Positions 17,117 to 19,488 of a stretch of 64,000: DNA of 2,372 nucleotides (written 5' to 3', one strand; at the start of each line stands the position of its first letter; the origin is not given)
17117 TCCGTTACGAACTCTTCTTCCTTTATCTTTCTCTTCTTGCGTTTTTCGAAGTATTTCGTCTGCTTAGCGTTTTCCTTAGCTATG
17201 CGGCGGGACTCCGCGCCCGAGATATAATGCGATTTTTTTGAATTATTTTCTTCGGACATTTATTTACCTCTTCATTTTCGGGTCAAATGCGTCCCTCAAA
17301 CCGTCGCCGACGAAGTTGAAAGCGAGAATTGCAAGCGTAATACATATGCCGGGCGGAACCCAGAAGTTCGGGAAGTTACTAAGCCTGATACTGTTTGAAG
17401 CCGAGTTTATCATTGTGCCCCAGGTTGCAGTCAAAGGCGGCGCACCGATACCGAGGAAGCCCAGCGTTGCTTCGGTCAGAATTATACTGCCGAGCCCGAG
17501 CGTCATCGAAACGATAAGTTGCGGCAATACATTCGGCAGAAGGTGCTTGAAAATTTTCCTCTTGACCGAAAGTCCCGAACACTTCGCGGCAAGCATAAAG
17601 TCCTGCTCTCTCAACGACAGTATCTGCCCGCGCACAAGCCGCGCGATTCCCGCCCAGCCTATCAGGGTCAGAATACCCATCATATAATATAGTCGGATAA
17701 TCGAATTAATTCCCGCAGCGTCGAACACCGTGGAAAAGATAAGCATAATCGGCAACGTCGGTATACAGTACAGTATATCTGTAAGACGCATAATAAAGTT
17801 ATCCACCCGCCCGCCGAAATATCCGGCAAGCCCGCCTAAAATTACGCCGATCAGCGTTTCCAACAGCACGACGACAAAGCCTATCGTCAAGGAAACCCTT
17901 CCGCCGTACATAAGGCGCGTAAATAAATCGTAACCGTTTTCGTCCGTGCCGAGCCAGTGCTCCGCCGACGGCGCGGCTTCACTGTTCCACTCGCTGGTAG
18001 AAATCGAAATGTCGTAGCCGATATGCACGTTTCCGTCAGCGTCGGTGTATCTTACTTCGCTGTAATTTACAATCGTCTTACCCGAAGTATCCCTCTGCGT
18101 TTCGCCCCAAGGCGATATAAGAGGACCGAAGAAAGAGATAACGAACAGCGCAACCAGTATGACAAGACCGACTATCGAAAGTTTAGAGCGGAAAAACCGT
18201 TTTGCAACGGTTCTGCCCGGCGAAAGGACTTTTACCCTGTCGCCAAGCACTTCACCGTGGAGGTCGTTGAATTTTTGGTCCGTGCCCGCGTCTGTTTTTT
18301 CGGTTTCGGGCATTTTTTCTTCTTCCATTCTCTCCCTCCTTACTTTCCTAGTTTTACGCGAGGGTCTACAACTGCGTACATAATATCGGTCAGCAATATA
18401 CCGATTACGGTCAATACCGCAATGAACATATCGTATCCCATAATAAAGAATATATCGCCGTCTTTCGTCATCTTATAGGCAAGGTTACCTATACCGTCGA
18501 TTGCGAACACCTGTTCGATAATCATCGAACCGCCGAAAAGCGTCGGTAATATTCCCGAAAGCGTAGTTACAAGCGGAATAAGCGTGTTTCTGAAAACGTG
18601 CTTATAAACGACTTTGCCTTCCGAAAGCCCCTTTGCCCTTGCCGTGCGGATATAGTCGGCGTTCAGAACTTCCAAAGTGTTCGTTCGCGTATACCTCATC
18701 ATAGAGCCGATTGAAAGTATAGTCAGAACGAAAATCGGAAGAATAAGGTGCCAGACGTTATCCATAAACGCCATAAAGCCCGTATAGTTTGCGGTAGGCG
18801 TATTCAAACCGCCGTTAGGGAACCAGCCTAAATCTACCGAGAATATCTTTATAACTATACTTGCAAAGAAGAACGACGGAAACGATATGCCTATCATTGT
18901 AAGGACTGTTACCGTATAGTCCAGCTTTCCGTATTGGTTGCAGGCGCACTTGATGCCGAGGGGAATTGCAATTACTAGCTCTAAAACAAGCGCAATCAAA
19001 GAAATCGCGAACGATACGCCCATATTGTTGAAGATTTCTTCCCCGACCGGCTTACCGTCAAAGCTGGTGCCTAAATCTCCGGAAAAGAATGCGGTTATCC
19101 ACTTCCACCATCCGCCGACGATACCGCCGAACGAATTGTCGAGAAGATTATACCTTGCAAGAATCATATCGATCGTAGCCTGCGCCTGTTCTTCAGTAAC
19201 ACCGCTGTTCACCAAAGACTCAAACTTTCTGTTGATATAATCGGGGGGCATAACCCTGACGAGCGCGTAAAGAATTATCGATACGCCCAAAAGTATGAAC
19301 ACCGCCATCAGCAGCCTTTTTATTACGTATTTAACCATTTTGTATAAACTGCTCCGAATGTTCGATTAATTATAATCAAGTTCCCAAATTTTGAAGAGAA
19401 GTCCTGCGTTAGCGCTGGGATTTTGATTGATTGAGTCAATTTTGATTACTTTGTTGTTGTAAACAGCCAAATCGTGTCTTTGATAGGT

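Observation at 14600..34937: A 20-kb single-strand cluster hard-wires a giant surface protease, two paralogous lipoproteins and an atypical Opp importer (candidate Gram-positive protein-utilisation locus)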

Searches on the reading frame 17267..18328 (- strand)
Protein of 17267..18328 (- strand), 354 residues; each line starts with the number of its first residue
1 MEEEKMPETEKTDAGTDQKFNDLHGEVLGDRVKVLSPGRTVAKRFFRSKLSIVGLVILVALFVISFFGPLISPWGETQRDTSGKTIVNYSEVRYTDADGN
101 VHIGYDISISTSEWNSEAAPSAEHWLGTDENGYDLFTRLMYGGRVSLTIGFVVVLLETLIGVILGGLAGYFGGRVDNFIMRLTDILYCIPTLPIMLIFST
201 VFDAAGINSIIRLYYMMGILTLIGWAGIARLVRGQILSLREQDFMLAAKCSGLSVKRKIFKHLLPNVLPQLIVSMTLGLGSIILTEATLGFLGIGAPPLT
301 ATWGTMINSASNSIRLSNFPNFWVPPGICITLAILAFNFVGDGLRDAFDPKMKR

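Call 4: search_protein_families(library=pfam, proteins=[window:17267-18328:-], max_evalue=0.01)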
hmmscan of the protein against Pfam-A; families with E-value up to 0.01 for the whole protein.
window:17267-18328:- (354 aa): 2 families
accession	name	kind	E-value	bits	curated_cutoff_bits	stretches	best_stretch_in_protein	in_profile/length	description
PF00528.27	BPD_transp_1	-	4.5e-36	124.7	26.4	1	161-354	1-184/184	Binding-protein-dependent transport system inner membrane component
PF12911.12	OppC_N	-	6.4e-12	45.6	23.9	1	36-81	1-46/53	N-terminal TM domain of oligopeptide transport permease C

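Call 9: search_protein_families(library=ncbifam, proteins=[window:17267-18328:-], max_evalue=0.01)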
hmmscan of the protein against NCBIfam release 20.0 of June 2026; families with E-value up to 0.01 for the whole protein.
window:17267-18328:- (354 aa): 24 families
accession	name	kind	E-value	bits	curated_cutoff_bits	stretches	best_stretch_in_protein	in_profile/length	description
NF045476.1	Opp4C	equivalog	7.6e-100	333.7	350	1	37-351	2-278/278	oligopeptide ABC transporter permease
NF045475.1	Opp3C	equivalog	6.9e-72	242.3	450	1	39-353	25-328/328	oligopeptide ABC transporter permease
NF045474.1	Opp2C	equivalog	1.4e-64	217.9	300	1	118-349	14-236/236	nickel transporter permease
TIGR02790.1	nickel_nikC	equivalog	1.9e-62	211.2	358.45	1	119-349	37-258/258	nickel ABC transporter permease subunit NikC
NF007738.0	PRK10417.1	equivalog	1e-61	208.9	335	1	119-352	47-271/277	nickel ABC transporter permease subunit NikC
NF007376.0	PRK09881.1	equivalog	9.9e-59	198.7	434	1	118-352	68-293/298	D,D-dipeptide ABC transporter permease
NF045473.1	Opp1C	equivalog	1.1e-58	198.8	350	1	118-352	42-267/267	nickel/cobalt ABC transporter permease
NF008160.0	PRK10913.1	equivalog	7.1e-58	196.4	483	1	119-353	74-299/300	dipeptide ABC transporter permease DppC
NF011662.0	PRK15082.1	equivalog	3.2e-57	194.2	484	1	117-354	74-302/303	glutathione ABC transporter permease GsiD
NF011935.0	PRK15406.1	equivalog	5.7e-52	177.3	433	1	121-351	79-300/302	oligopeptide ABC transporter permease OppC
NF047573.1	opine_perm_CntC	exception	2.5e-48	164.8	440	1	118-352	46-271/271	staphylopine uptake ABC transporter permease subunit CntC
NF043080.1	MMSYN1_0166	equivalog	1.4e-47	162.2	370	1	39-353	28-306/307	oligopeptide ABC transporter permease OppC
NF011596.0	PRK15021.1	subfamily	3.6e-37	128.2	439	1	115-351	112-338/341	microcin C ABC transporter permease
NF011691.0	PRK15111.1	equivalog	6.5e-29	101.4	379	1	36-349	14-292/296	putrescine export ABC transporter permease SapC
NF007008.0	PRK09471.1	equivalog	1.8e-08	34.2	388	1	144-295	95-260/306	oligopeptide ABC transporter permease OppB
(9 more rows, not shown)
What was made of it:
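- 17264..18328 (-): O6: OppC-type permease. OppC_N and BPD_transp_1 (call 4); Opp4C, E 8e-100 (call 9).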

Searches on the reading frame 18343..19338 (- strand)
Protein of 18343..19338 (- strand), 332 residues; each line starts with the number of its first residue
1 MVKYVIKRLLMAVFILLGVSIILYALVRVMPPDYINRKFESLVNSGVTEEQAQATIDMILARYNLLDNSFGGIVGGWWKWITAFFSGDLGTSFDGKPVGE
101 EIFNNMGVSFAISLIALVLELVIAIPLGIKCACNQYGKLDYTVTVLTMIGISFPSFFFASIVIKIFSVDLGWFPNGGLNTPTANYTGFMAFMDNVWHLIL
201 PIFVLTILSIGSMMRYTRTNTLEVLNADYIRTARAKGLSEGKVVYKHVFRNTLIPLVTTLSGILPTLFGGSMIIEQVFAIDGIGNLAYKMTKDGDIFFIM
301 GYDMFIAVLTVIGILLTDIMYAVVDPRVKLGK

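Call 4: search_protein_families(library=pfam, proteins=[window:18343-19338:-], max_evalue=0.01)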
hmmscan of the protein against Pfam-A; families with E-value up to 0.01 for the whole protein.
window:18343-19338:- (332 aa): 1 family
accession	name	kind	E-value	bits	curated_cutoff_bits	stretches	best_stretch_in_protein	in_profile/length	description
PF00528.27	BPD_transp_1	-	5.6e-35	121.2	26.4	1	124-329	1-183/184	Binding-protein-dependent transport system inner membrane component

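Call 9: search_protein_families(library=ncbifam, proteins=[window:18343-19338:-], max_evalue=0.01)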
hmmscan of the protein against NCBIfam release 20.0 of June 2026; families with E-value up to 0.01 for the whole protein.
window:18343-19338:- (332 aa): 24 families
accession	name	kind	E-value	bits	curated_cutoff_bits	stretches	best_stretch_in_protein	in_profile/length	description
NF045472.1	Opp4B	equivalog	1.2e-65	222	450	1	1-329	1-319/319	oligopeptide ABC transporter permease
NF045470.1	Opp2B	equivalog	1.8e-62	211.2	350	1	8-329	1-300/300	nickel ABC transporter permease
NF045471.1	Opp3B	equivalog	5.2e-59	200.2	480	1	1-330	1-304/308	oligopeptide ABC transporter permease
NF045469.1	Opp1B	equivalog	5.6e-53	180.4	380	1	1-329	1-307/307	nickel/cobalt ABC transporter permease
NF007677.0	PRK10352.1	equivalog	8.2e-50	169.6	433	1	1-330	1-308/314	nickel ABC transporter permease subunit NikB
TIGR02789.1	nickel_nikB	equivalog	4.3e-47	161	447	1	1-329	1-307/314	nickel ABC transporter permease subunit NikB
NF007008.0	PRK09471.1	equivalog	8.9e-47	160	388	1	1-329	1-305/306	oligopeptide ABC transporter permease OppB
NF043081.1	MMSYN1_0165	equivalog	8.1e-46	156.8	350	1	78-331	148-387/388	oligopeptide ABC transporter permease OppB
NF011661.0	PRK15081.1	equivalog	3.9e-44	151.4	463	1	1-329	1-304/306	glutathione ABC transporter permease GsiC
NF008161.0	PRK10914.1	equivalog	2.5e-38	132.1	590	1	1-330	1-337/339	dipeptide ABC transporter permease DppB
NF011712.0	PRK15133.1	subfamily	1.9e-36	125.8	445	1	78-330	104-361/364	microcin C ABC transporter permease YejB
NF011690.0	PRK15110.1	equivalog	4e-30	105.4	432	1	73-326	40-311/321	putrescine export ABC transporter permease SapB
NF045476.1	Opp4C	equivalog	2.7e-09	36.7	350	1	89-260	59-202/278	oligopeptide ABC transporter permease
NF045474.1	Opp2C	equivalog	1.9e-08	34.2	300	1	202-259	106-163/236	nickel transporter permease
NF011596.0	PRK15021.1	subfamily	8.1e-06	25.1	439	1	193-265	201-270/341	microcin C ABC transporter permease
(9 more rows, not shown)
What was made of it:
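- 18340..19338 (-): O5: OppB-type permease. BPD_transp_1 (call 4); best NCBIfam match Opp4B, E 1e-65 (call 9).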
